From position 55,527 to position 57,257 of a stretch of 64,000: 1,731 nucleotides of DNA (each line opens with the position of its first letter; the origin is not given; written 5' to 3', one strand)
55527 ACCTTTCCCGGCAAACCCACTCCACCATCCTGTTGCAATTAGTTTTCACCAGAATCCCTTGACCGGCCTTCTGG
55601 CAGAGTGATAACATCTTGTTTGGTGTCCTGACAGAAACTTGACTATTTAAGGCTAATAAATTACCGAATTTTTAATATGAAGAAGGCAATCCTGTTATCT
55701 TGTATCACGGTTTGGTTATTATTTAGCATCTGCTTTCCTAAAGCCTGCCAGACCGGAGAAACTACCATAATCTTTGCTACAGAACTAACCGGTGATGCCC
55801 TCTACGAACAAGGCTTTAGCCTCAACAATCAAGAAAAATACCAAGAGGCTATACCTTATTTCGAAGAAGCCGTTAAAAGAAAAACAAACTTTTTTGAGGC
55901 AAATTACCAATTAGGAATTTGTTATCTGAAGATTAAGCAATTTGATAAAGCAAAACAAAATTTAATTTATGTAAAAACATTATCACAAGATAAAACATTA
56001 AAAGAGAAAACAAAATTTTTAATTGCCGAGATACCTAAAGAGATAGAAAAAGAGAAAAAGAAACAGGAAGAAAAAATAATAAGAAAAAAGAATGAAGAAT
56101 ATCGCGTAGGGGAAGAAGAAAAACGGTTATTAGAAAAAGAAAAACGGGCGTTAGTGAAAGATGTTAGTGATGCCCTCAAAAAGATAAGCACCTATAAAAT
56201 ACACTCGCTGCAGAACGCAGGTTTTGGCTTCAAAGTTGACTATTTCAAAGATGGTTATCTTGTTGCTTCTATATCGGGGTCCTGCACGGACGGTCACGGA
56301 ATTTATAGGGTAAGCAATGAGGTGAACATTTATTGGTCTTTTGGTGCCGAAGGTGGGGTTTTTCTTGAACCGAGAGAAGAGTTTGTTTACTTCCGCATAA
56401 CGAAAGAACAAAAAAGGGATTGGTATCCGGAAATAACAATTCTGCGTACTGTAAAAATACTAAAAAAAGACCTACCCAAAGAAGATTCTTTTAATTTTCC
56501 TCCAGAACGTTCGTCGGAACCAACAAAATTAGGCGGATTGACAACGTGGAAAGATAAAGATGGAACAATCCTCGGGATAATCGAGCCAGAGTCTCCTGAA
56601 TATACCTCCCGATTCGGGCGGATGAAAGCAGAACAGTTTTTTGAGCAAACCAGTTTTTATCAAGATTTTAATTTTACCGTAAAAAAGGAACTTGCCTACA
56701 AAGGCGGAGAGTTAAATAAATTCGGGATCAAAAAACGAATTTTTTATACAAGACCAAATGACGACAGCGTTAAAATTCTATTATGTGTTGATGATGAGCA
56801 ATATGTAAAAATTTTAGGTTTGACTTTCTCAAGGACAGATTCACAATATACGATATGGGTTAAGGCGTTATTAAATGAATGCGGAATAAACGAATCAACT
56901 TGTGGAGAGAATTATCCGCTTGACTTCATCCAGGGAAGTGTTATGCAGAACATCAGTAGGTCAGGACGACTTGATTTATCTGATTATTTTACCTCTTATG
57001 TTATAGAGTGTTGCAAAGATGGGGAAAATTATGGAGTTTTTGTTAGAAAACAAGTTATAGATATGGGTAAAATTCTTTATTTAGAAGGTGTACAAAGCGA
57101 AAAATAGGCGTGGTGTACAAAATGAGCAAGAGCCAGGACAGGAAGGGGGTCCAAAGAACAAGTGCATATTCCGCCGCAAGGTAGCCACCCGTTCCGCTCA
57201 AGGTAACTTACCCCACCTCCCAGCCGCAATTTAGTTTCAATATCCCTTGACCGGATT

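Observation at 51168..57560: Cassette-array-like architecture: unrelated small genes in one orientation separated by mosaics of five repeat families, with no recombinase in sight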

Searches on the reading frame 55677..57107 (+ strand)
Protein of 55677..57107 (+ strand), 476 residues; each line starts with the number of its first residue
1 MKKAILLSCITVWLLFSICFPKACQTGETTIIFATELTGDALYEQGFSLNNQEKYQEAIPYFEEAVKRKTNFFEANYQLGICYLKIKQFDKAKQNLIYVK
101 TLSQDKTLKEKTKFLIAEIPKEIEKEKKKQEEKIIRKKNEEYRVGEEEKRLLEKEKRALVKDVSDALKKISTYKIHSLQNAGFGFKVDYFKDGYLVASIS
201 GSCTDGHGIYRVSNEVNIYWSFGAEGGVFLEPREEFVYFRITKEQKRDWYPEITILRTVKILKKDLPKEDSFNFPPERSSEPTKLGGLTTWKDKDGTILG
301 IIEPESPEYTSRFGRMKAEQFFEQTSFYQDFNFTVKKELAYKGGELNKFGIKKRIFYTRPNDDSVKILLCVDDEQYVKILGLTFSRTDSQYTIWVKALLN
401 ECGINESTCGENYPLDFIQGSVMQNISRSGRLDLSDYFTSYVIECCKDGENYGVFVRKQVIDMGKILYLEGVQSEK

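Call 11: search_protein_families(library=pfam, proteins=[window:55677-57107:+], max_evalue=0.01)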
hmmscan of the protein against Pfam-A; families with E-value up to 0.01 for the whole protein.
window:55677-57107:+ (476 aa): 11 families
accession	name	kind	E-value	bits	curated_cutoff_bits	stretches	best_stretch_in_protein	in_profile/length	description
PF00515.34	TPR_1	-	4.5e-09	36.2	27.8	1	40-68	2-30/34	Tetratricopeptide repeat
PF07719.23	TPR_2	-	3.3e-07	30.4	27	1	40-68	2-30/34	Tetratricopeptide repeat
PF14559.12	TPR_19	-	3.9e-07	30.7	25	1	52-94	4-46/68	Tetratricopeptide repeat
PF13181.12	TPR_8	-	1.7e-06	28.2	25.7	0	40-69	2-31/34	Tetratricopeptide repeat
PF13174.12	TPR_6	-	2.6e-06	28.1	26.3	0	40-68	1-29/33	Tetratricopeptide repeat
PF13431.12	TPR_17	-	1.8e-05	25.1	24.4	1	61-94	1-34/34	Tetratricopeptide repeat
PF13424.12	TPR_12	-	0.00017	22.1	30.1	1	40-94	4-66/77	Tetratricopeptide repeat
PF25068.1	ARM_TT21_4th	-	0.001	19.8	30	1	54-136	14-98/153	Tetratricopeptide repeat protein 21 forth ARM domain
PF13432.12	TPR_16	-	0.0015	19.4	32.7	1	51-92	9-50/65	Tetratricopeptide repeat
PF12895.13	ANAPC3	-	0.0026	18.5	27.2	1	51-97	1-47/82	Anaphase-promoting complex, cyclosome, subunit 3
PF24575.1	TPR_Slam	-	0.0034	18.2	35.2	1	43-95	51-103/104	Surface lipoprotein assembly modifier, N-terminal TPR repeats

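Call 65: search_protein_families(library=padloc, proteins=[window:55677-57107:+], max_evalue=0.001)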
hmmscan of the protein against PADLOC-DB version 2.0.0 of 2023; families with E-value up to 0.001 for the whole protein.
window:55677-57107:+ (476 aa): 1 family
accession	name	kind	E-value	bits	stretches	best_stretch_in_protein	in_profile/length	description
PDLC00384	SduA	-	9.8e-05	19.3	1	78-178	159-262/476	DUF4263 domain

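Call 69: search_protein_families(library=phrogs, proteins=[window:55677-57107:+], max_evalue=0.001)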
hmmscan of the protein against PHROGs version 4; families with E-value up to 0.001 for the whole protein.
window:55677-57107:+ (476 aa): 0 families

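Call 73: find_homologous_proteins(query=window:55677-57107:+)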
Query window:55677-57107:+ (476 aa): 4 proteins with E <= 0.001 among 8000 candidates.
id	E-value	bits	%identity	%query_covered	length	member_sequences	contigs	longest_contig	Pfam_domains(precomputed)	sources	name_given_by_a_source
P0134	0.0e+0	1076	100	100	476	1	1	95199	PF14559.13,PF13431.13,PF00515.35,PF13181.13,PF07719.24,PF13174.13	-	-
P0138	8.0e-42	162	73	24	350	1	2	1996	PF13431.13,PF13414.13,PF14559.13,PF24575.2,PF13371.13,PF00515.35,PF13424.13,PF21033.5,PF13432.13,PF13181.13,PF07719.24,PF13174.13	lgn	-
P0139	1.7e-33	134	54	29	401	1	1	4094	PF14559.13,PF00515.35,PF13424.13,PF21033.5,PF13432.13,PF13181.13,PF07719.24,PF13174.13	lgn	-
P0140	7.6e-12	63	40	19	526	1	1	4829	PF14559.13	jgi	jgi:tetratricopeptide (TPR) repeat protein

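Call 74: find_encoding_contigs(protein=P0138, flank=5000, max_places=4)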
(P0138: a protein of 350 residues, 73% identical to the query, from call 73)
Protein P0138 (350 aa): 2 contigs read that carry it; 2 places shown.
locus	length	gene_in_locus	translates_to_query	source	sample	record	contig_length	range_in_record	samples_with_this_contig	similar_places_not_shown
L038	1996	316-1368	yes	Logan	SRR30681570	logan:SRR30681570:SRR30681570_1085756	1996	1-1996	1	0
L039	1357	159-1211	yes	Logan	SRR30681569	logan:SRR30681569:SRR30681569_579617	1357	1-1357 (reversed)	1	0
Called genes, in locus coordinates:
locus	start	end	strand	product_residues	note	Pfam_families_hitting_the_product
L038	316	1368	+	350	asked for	PF13371:TPR_9 (faint), PF00515:TPR_1 (faint), PF07719:TPR_2 (faint), PF13174:TPR_6 (faint), PF13181:TPR_8 (faint), PF13432:TPR_16, PF14559:TPR_19, PF21033:RMD1-3 (weak), +4 more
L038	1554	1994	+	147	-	?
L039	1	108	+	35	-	?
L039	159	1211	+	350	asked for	PF13371:TPR_9 (faint), PF00515:TPR_1 (faint), PF07719:TPR_2 (faint), PF13174:TPR_6 (faint), PF13181:TPR_8 (faint), PF13432:TPR_16, PF14559:TPR_19, PF21033:RMD1-3 (weak), +4 more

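Call 75: find_encoding_contigs(protein=P0139, flank=5000, max_places=4)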
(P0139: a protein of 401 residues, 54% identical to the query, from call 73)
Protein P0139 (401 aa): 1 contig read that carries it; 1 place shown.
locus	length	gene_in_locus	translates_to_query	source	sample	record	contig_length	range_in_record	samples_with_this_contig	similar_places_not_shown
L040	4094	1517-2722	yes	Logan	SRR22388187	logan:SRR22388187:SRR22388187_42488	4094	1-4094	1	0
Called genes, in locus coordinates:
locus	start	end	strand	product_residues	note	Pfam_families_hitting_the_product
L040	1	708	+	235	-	?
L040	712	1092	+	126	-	-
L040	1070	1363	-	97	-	-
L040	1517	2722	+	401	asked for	PF00515:TPR_1 (faint), PF07719:TPR_2 (faint), PF13174:TPR_6 (faint), PF13181:TPR_8 (faint), PF13424:TPR_12 (faint), PF13432:TPR_16 (weak), PF14559:TPR_19, PF21033:RMD1-3 (weak)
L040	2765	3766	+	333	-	PF13588:HSDR_N_2 (weak)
